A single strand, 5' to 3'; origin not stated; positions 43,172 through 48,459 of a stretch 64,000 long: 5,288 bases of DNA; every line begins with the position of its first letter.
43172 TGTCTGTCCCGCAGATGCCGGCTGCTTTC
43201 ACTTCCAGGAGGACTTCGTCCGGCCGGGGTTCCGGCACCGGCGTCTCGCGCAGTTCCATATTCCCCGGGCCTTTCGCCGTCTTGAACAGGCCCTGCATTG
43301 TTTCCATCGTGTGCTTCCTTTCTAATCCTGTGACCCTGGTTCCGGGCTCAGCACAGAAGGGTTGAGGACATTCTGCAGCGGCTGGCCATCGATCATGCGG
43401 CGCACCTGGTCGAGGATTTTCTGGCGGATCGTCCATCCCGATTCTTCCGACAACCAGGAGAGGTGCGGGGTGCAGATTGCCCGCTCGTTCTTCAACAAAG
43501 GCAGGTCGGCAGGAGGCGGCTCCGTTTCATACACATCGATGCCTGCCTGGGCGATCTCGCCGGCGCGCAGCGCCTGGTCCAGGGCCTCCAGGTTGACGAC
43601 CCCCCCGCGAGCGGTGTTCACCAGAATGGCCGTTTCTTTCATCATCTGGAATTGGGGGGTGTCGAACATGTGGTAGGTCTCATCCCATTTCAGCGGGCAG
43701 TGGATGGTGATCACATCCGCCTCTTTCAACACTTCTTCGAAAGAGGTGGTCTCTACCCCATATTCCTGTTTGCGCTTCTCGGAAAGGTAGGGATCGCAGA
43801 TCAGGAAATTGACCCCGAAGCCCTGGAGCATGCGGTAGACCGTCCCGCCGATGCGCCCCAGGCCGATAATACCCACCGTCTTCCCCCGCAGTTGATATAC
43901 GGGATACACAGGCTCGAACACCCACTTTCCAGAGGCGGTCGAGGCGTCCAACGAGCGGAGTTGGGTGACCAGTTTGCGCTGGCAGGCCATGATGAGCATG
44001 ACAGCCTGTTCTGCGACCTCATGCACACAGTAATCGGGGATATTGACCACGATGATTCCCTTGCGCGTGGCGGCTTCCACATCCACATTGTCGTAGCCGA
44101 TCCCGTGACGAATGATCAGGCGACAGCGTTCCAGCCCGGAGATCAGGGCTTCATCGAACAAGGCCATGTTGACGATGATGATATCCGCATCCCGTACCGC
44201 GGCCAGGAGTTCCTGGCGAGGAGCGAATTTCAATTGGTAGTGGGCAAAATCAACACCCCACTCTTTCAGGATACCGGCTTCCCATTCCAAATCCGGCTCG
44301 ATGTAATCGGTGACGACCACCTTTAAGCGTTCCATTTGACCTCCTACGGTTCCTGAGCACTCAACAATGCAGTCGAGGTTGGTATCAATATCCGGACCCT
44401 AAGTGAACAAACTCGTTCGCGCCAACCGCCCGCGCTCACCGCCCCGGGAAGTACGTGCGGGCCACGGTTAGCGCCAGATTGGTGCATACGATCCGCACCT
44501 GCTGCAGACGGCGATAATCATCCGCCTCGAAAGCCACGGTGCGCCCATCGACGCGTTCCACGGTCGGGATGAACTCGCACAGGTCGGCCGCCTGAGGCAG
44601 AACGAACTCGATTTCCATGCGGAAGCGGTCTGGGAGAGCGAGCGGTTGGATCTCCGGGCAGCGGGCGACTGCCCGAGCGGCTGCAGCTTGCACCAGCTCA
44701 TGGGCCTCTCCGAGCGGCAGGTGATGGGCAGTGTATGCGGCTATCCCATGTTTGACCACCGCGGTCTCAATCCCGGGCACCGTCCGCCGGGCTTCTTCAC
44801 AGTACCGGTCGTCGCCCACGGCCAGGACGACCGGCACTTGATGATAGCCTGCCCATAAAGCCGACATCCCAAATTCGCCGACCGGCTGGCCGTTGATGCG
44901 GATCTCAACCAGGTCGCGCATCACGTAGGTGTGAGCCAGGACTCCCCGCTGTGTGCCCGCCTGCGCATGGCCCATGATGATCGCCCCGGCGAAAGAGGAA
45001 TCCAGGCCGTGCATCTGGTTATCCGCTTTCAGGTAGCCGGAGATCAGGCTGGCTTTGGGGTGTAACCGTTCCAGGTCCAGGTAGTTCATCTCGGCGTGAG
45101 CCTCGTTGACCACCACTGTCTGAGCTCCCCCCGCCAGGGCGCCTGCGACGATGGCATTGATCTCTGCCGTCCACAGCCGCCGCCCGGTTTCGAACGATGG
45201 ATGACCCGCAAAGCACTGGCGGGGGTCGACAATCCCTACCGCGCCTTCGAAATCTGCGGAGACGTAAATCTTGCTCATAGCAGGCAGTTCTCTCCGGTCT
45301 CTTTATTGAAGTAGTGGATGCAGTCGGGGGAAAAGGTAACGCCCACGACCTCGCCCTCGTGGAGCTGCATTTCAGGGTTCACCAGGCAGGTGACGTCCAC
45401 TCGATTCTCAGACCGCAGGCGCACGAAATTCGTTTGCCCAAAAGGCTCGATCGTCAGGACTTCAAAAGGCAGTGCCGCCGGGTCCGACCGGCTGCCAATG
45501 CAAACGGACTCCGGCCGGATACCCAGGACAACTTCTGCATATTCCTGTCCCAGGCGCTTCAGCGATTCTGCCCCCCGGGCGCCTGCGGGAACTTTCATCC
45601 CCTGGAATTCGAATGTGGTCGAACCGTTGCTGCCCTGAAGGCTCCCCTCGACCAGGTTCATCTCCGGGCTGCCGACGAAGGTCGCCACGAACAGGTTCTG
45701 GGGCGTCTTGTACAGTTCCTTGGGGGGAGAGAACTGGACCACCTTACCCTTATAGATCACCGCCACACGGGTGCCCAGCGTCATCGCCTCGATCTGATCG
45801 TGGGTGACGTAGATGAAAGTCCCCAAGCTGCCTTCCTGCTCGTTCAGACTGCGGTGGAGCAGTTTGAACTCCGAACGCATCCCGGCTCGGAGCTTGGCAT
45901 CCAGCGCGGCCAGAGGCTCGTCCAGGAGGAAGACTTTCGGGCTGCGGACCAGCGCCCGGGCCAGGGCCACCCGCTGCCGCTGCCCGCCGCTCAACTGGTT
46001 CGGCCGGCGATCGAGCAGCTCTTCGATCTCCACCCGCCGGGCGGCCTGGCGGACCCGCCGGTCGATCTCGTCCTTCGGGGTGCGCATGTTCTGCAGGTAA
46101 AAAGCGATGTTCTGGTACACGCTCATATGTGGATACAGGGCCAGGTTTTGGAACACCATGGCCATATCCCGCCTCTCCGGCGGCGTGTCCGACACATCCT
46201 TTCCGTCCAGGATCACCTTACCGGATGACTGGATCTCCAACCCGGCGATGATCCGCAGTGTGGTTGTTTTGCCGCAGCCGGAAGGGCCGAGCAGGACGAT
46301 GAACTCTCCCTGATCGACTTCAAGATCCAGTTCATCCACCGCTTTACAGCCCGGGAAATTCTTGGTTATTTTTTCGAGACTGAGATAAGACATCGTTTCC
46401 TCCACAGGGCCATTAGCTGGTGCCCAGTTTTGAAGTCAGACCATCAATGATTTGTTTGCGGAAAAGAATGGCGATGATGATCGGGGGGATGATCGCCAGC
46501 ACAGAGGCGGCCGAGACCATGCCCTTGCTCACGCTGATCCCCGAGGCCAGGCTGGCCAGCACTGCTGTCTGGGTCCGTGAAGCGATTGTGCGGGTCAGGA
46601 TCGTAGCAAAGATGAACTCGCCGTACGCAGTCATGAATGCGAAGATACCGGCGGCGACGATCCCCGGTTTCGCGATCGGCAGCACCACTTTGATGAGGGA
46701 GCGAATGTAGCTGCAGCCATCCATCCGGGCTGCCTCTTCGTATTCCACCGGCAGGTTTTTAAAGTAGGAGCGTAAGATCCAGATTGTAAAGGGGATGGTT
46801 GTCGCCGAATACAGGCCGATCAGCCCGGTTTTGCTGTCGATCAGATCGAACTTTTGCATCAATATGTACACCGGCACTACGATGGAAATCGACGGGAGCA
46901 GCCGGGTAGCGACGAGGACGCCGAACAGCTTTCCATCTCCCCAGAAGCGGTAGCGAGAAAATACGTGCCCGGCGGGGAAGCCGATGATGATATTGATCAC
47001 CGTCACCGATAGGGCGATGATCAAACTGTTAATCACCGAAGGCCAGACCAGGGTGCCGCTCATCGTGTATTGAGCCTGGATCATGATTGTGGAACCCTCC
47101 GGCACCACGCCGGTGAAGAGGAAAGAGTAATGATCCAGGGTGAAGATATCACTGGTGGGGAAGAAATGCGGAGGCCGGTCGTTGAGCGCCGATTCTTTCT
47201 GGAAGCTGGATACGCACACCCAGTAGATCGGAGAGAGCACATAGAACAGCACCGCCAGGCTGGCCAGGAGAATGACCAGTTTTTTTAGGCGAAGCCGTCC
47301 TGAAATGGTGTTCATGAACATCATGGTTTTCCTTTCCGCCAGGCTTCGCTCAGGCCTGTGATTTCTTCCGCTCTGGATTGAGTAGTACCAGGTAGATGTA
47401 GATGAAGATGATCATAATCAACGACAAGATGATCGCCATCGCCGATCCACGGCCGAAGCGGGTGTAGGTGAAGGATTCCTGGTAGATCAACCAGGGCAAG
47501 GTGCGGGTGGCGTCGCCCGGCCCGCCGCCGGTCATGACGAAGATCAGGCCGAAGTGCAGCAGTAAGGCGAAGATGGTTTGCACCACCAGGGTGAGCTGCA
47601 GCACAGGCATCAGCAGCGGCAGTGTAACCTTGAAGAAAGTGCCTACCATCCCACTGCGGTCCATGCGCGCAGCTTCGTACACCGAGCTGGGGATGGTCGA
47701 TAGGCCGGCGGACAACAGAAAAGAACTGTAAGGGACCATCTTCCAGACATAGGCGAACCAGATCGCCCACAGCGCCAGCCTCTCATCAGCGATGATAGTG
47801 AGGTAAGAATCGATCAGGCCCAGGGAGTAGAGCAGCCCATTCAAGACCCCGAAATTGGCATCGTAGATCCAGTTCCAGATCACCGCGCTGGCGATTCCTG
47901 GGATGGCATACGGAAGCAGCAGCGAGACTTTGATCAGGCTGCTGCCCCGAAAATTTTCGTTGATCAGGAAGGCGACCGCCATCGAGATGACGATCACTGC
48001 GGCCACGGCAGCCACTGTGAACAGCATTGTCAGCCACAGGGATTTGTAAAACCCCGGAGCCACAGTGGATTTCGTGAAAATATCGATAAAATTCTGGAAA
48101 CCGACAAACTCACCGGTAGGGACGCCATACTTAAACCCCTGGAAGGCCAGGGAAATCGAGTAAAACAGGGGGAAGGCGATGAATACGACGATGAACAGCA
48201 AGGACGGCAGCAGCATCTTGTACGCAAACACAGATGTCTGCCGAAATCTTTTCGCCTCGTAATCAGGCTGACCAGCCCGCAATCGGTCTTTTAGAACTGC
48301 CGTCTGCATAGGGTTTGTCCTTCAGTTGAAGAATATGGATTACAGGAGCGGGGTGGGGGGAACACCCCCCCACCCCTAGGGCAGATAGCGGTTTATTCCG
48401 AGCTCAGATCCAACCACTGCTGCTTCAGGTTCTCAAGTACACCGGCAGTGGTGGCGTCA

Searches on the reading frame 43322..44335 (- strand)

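Call 33: search_protein_families(library=pfam, proteins=[window:43322-44335:-], max_evalue=0.001)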
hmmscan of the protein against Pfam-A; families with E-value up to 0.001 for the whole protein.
window:43322-44335:- (337 aa): 5 families
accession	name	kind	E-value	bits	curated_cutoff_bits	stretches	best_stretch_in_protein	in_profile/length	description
PF02826.25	2-Hacid_dh_C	-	1.8e-55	187.5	25.1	1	122-293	7-178/178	D-isomer specific 2-hydroxyacid dehydrogenase, NAD binding domain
PF00389.36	2-Hacid_dh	-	1e-25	90.4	24.6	1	22-325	14-134/134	D-isomer specific 2-hydroxyacid dehydrogenase, catalytic domain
PF07991.19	KARI_N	-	3.6e-07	30.4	20.6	1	149-219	2-74/165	Acetohydroxy acid isomeroreductase, NADPH-binding domain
PF03720.21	UDPG_MGDP_dh_C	-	1.1e-05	26.1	30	1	166-240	22-96/103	UDP-glucose/GDP-mannose dehydrogenase family, UDP binding domain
PF03807.23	F420_oxidored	-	3.5e-05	24.8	21.6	0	153-215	1-69/94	NADP oxidoreductase coenzyme F420-dependent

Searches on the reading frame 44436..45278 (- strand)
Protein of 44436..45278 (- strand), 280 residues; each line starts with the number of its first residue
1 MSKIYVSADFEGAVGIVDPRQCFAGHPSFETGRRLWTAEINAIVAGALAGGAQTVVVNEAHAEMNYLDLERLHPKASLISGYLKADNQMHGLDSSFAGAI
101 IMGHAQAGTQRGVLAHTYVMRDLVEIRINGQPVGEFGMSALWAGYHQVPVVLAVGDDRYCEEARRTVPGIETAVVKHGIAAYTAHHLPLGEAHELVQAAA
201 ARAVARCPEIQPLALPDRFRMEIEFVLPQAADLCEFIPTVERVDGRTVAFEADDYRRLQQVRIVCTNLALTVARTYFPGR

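Call 33: search_protein_families(library=pfam, proteins=[window:44436-45278:-], max_evalue=0.001)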
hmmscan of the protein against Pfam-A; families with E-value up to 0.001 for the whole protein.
window:44436-45278:- (280 aa): 1 family
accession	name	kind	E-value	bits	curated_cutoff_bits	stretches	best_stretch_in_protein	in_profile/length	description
PF04951.18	Peptidase_M55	-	2.1e-83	280.2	25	1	3-260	2-260/264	D-aminopeptidase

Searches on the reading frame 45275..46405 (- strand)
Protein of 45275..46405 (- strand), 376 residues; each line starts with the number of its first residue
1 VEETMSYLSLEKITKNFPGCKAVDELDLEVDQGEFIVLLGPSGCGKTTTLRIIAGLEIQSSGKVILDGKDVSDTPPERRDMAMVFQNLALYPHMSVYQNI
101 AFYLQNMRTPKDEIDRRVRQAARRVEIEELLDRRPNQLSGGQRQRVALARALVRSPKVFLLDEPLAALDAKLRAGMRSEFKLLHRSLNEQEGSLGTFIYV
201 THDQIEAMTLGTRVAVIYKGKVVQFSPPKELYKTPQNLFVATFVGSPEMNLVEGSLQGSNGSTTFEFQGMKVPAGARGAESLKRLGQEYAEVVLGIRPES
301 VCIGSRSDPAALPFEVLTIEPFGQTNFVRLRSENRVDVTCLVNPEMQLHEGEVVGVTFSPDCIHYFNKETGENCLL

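Call 65: search_protein_families(library=pfam, proteins=[window:45275-46405:-], max_evalue=0.0001)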
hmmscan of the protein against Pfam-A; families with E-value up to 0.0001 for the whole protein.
window:45275-46405:- (376 aa): 5 families
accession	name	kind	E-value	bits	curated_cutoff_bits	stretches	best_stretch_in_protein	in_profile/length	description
PF00005.33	ABC_tran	-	7.8e-38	130.6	25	1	24-166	2-137/137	ABC transporter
PF17912.7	OB_MalK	-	1.9e-09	38.7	27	1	245-300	1-52/53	MalK OB fold domain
PF08402.16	TOBE_2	-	7e-08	32.9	21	1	294-366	1-76/76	TOBE domain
PF13304.12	AAA_21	-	6.5e-07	30.2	27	0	105-203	201-299/304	AAA domain, putative AbiEii toxin, Type IV TA system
PF03215.21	Rad17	-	8.4e-05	23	23.8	0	28-155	40-162/186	Rad17 P-loop domain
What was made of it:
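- On Type I SBP-dependent importers (CUT1): The only such genes in the window, at 45275-49787, form a separate complete system (call 65).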

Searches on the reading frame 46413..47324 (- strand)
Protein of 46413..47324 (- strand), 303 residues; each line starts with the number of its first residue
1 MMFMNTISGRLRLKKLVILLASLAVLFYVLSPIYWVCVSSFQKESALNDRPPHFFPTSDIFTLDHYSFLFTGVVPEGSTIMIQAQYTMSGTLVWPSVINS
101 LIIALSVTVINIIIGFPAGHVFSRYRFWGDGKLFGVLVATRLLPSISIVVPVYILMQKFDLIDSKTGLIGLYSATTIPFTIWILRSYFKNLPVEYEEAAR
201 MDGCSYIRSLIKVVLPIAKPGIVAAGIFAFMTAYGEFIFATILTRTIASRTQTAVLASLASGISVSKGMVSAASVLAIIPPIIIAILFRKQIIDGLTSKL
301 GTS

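Call 65: search_protein_families(library=pfam, proteins=[window:46413-47324:-], max_evalue=0.0001)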
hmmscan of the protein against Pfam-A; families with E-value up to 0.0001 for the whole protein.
window:46413-47324:- (303 aa): 1 family
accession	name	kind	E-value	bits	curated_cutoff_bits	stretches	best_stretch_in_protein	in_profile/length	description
PF00528.27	BPD_transp_1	-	3.6e-18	66.4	26.4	1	112-289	2-175/184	Binding-protein-dependent transport system inner membrane component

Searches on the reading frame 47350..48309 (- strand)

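Call 65: search_protein_families(library=pfam, proteins=[window:47350-48309:-], max_evalue=0.0001)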
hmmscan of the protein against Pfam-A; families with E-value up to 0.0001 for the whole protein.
window:47350-48309:- (319 aa): 1 family
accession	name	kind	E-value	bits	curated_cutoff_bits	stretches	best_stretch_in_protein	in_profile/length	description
PF00528.27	BPD_transp_1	-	4.1e-13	49.9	26.4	1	106-308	2-177/184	Binding-protein-dependent transport system inner membrane component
